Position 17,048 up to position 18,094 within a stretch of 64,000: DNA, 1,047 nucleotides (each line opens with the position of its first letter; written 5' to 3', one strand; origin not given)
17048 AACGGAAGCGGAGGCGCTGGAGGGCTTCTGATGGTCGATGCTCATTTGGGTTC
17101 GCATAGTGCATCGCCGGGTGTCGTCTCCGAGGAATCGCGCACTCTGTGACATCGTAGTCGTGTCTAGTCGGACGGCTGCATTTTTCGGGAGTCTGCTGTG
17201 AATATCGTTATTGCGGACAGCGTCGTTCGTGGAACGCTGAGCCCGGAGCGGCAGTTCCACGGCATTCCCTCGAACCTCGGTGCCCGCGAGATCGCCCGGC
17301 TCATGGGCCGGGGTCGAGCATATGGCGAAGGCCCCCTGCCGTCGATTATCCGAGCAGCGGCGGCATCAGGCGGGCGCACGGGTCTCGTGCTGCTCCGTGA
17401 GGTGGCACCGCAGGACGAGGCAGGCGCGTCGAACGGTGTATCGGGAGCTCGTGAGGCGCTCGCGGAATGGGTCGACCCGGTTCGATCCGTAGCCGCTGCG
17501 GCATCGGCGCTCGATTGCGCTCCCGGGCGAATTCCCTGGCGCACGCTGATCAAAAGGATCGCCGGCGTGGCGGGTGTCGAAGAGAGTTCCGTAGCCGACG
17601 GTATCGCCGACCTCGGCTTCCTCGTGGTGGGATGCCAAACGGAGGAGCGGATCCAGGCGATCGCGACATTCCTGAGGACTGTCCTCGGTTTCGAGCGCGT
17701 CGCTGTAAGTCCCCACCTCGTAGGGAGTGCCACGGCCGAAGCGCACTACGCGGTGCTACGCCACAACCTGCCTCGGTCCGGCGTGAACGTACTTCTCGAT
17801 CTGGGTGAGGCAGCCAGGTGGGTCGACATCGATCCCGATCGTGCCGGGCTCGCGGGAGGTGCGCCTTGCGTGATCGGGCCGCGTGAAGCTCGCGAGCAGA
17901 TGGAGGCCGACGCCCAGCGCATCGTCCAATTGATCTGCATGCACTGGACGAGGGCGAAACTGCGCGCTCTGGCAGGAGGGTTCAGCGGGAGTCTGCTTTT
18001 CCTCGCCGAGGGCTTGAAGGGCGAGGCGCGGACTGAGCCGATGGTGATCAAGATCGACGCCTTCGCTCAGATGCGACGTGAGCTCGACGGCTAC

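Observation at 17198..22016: Candidate undescribed output system: a kinase/NUDT9-Nudix enzyme, a nucleotide phosphatase and an RCK-gated channel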

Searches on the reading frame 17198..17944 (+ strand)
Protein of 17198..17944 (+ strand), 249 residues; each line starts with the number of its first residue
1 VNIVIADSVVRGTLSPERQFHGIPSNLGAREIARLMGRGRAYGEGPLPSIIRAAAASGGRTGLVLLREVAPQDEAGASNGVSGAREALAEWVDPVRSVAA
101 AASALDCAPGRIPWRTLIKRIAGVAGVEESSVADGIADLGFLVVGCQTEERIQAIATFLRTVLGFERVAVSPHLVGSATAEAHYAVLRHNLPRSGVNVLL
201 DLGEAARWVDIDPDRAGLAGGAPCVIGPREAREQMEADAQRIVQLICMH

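Call 40: predict_structure(alignment_id=A2)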
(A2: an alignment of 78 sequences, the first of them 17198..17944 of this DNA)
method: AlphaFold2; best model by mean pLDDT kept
length: 249 residues; sequences in the alignment: 78
mean_pLDDT: 95.0   pTM: 0.92
mean pLDDT of the five models: 95.0, 94.4, 94.3, 94.0, 93.7
residues with pLDDT >= 90: 231; 70-90: 13; 50-70: 5; < 50: 0
segments of 3 or more residues with pLDDT < 50: none
pLDDT, mean of each block of 10 residues (from residue 1): 98 96 95 97 98 96 97 72 91 96 95 97 98 98 98 98 98 97 95 98 98 96 94 95 86
secondary structure, 60 per line:
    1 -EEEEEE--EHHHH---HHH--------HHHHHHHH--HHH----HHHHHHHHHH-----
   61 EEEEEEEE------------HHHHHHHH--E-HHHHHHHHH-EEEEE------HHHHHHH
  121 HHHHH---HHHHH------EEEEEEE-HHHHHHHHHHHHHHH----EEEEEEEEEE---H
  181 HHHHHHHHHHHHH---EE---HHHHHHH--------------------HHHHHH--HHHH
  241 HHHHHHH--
elements in order: E2-7 H11-14 H29-36 H46-55 E61-68 H81-88 H93-101 E103-107 H114-125 H129-133 E140-146 H148-162 E167-176 H180-193 H202-208 H229-234 H237-247
